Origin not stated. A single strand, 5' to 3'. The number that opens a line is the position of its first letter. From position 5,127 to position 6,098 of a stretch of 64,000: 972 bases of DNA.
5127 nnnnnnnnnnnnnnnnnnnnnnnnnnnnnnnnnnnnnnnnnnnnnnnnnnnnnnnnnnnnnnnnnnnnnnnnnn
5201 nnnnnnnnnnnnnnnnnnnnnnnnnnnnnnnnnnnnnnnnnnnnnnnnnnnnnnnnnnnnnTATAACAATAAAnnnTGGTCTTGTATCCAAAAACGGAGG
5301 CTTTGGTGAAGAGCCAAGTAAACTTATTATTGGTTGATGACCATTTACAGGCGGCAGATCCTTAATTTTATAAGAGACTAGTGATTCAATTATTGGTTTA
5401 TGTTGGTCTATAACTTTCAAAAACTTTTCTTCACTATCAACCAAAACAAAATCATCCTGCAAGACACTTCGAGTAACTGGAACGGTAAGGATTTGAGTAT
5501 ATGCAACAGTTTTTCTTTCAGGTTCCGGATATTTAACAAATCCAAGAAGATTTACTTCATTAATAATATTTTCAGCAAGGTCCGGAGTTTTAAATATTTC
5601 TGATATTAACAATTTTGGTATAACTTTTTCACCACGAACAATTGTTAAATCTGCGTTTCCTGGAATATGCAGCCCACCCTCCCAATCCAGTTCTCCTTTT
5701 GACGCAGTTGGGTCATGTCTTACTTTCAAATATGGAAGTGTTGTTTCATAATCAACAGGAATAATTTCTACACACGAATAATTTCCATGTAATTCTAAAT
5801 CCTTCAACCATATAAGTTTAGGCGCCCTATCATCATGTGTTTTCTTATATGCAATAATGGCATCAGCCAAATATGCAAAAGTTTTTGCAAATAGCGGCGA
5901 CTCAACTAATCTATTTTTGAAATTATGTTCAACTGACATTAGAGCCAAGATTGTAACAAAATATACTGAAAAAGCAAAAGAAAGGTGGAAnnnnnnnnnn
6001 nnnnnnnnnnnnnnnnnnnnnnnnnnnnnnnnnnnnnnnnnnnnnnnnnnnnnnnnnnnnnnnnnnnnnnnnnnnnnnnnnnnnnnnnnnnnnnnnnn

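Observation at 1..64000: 64-kb glycosylation super-locus with at least 13 GT-C membrane transferases, 7 lipid-sugar GT2 synthases and no housekeeping genes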

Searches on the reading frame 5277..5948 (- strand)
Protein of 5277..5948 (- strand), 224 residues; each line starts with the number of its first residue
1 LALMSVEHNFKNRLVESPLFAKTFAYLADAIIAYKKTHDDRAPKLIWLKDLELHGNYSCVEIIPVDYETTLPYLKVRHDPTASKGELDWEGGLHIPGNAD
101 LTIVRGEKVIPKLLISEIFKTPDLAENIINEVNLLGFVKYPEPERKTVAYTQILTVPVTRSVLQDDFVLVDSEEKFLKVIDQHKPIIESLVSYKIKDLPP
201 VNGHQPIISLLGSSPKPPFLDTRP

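Call 4: search_protein_families(library=pfam, proteins=[window:5277-5948:-], max_evalue=0.001)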
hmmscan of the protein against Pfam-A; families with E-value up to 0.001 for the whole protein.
window:5277-5948:- (224 aa): 0 families

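Call 40: search_protein_families(library=ncbifam, proteins=[window:5277-5948:-], max_evalue=0.01)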
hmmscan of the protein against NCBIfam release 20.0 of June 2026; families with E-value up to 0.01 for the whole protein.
window:5277-5948:- (224 aa): 0 families

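Call 60: search_solved_structures(query=window:5277-5948:-, max_evalue=1)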
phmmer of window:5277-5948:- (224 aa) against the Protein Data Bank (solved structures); distinct sequences matched with E-value up to 1: 0.
